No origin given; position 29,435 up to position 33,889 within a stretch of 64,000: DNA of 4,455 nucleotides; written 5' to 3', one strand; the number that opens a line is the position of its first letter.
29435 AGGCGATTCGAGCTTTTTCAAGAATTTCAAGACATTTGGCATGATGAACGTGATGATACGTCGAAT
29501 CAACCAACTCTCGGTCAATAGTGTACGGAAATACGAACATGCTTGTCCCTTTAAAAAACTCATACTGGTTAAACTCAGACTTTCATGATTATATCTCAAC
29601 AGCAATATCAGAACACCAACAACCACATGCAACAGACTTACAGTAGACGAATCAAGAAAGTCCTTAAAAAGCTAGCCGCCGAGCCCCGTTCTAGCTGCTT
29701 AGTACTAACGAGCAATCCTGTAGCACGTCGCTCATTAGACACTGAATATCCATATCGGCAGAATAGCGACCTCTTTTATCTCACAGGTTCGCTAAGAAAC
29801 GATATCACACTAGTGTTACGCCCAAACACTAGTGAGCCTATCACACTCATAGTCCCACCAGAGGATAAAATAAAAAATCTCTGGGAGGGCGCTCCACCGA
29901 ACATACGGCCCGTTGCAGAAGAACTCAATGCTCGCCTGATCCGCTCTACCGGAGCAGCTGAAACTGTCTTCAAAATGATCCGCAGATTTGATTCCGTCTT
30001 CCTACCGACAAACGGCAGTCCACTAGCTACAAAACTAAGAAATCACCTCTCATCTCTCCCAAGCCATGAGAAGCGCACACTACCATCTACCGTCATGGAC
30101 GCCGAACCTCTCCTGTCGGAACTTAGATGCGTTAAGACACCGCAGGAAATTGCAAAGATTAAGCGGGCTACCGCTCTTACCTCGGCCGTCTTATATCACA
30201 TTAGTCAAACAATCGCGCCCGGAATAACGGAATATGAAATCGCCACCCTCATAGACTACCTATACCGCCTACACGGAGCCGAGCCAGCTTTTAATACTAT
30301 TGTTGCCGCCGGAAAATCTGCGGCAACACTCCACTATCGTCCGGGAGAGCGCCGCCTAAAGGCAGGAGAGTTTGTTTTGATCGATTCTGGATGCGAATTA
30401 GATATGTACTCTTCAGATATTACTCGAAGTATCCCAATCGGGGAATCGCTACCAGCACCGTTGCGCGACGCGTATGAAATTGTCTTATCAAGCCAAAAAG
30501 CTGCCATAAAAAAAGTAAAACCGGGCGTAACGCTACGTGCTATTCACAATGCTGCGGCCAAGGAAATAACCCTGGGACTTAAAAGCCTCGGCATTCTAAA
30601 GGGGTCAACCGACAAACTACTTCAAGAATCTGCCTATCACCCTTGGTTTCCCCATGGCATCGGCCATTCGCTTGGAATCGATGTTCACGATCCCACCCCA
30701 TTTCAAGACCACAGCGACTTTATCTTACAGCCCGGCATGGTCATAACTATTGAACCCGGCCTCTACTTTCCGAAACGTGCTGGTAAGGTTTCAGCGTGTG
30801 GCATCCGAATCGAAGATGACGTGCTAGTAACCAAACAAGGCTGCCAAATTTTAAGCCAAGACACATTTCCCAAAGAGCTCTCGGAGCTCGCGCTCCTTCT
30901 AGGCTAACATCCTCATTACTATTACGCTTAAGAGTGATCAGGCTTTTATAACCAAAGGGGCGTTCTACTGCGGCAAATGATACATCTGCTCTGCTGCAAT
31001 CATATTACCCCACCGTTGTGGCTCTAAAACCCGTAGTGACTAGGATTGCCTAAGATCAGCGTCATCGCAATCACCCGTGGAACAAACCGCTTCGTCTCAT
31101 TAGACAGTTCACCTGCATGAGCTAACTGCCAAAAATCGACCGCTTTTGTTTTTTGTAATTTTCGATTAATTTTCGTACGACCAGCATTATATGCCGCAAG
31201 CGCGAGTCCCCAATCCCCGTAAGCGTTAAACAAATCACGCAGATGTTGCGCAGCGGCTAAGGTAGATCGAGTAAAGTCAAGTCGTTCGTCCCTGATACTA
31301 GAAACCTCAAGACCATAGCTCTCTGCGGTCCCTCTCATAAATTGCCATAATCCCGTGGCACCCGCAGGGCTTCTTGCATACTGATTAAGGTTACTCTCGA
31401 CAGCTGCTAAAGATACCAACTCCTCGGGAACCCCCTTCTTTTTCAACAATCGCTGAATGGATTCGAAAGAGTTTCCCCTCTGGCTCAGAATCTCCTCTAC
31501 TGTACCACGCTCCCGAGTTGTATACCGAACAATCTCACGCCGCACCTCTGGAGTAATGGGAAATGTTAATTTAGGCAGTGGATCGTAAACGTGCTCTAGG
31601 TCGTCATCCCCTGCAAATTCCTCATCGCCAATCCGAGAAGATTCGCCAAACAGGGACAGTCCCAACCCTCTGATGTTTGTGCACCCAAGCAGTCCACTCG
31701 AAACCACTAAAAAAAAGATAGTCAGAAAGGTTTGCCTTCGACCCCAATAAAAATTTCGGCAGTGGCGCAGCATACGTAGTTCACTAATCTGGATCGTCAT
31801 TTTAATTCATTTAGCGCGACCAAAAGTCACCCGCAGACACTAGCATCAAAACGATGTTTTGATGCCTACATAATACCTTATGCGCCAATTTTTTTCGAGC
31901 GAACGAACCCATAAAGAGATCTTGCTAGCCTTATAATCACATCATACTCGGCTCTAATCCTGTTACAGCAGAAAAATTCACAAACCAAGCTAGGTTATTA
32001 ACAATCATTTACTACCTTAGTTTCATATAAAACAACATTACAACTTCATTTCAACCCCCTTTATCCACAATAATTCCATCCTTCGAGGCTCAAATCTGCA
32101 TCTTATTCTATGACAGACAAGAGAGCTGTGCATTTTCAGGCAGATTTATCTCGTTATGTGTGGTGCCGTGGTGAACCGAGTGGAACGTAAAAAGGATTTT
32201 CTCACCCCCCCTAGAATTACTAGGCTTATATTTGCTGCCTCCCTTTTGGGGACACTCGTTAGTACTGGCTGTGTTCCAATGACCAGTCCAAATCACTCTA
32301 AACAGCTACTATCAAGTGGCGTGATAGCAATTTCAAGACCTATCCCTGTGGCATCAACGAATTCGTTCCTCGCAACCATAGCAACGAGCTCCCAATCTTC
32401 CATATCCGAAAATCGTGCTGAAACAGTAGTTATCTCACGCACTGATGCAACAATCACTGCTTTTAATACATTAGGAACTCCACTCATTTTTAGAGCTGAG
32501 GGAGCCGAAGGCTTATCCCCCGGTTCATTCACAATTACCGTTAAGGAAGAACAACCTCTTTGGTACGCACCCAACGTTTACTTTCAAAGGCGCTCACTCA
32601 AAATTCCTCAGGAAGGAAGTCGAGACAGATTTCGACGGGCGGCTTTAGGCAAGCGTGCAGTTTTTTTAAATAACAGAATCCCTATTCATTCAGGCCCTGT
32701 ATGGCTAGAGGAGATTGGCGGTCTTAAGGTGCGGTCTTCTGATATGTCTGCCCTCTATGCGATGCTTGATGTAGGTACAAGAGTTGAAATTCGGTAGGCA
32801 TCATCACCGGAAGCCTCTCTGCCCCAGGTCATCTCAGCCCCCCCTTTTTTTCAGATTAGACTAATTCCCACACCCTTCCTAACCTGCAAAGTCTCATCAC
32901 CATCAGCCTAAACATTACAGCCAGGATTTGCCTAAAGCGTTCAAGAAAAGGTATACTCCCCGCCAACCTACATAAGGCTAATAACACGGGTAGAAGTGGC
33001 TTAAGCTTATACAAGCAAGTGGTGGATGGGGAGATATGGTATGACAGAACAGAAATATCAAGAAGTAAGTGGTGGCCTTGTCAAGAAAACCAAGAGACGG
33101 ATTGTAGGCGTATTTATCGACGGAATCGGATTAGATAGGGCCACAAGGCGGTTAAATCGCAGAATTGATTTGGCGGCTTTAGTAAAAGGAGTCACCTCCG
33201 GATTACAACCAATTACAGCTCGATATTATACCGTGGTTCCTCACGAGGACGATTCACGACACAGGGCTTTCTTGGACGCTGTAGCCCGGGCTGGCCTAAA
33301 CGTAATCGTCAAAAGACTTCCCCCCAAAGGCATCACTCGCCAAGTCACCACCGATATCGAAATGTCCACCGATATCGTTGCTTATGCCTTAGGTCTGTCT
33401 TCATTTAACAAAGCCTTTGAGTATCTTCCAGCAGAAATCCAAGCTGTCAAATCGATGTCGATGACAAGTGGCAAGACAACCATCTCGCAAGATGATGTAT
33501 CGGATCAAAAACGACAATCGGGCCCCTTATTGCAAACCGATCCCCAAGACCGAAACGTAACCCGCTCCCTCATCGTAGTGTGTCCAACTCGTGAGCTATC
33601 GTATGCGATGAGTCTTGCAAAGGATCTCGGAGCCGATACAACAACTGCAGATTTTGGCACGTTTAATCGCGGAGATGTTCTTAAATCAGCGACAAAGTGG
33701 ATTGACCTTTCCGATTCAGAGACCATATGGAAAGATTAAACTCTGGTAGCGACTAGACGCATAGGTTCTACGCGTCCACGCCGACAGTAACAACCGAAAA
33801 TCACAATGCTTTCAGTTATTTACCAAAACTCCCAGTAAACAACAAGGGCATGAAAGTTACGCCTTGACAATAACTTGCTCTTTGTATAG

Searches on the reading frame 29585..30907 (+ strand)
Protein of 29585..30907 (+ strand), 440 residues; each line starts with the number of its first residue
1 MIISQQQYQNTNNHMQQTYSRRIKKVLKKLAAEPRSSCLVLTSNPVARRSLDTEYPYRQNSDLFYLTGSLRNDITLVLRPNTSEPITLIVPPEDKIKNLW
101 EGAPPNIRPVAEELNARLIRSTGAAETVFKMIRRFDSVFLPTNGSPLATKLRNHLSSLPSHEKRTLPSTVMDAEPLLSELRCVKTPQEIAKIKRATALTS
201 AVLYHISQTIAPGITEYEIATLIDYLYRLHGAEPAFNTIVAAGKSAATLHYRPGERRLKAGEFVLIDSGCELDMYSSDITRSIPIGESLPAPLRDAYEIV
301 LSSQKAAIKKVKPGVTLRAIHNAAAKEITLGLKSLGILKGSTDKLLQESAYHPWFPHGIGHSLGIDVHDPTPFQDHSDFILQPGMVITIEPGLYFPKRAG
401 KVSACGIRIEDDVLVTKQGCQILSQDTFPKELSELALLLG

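Call 9: search_protein_families(library=pfam, proteins=[window:29585-30907:+], max_evalue=0.001)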
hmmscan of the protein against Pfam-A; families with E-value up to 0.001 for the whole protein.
window:29585-30907:+ (440 aa): 2 families
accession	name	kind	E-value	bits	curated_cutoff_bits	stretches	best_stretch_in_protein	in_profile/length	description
PF00557.29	Peptidase_M24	-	9.9e-62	208.8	23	1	191-417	2-208/208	Metallopeptidase family M24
PF05195.22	AMP_N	-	9.1e-21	74.2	24.6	1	19-131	1-113/121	Aminopeptidase P, N-terminal domain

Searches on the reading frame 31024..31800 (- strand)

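Call 9: search_protein_families(library=pfam, proteins=[window:31024-31800:-], max_evalue=0.001)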
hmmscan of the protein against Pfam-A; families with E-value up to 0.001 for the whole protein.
window:31024-31800:- (258 aa): 1 family
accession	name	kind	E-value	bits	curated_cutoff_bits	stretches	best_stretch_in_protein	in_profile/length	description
PF01464.25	SLT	-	1.2e-26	93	21.3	1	117-225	6-115/117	Transglycosylase SLT domain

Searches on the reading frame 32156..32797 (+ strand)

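Call 9: search_protein_families(library=pfam, proteins=[window:32156-32797:+], max_evalue=0.001)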
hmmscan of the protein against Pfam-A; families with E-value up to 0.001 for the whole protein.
window:32156-32797:+ (213 aa): 1 family
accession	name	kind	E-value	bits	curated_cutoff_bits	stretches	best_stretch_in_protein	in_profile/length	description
PF03734.19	YkuD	-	0.00016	22.7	23.4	0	121-212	42-146/146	L,D-transpeptidase catalytic domain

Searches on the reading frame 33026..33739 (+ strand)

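Call 9: search_protein_families(library=pfam, proteins=[window:33026-33739:+], max_evalue=0.001)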
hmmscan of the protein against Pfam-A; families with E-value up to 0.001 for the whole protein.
window:33026-33739:+ (237 aa): 1 family
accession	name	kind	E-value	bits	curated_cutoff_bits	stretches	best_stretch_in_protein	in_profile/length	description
PF01936.24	NYN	-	9.8e-07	29.8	24.2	1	27-121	2-89/145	NYN domain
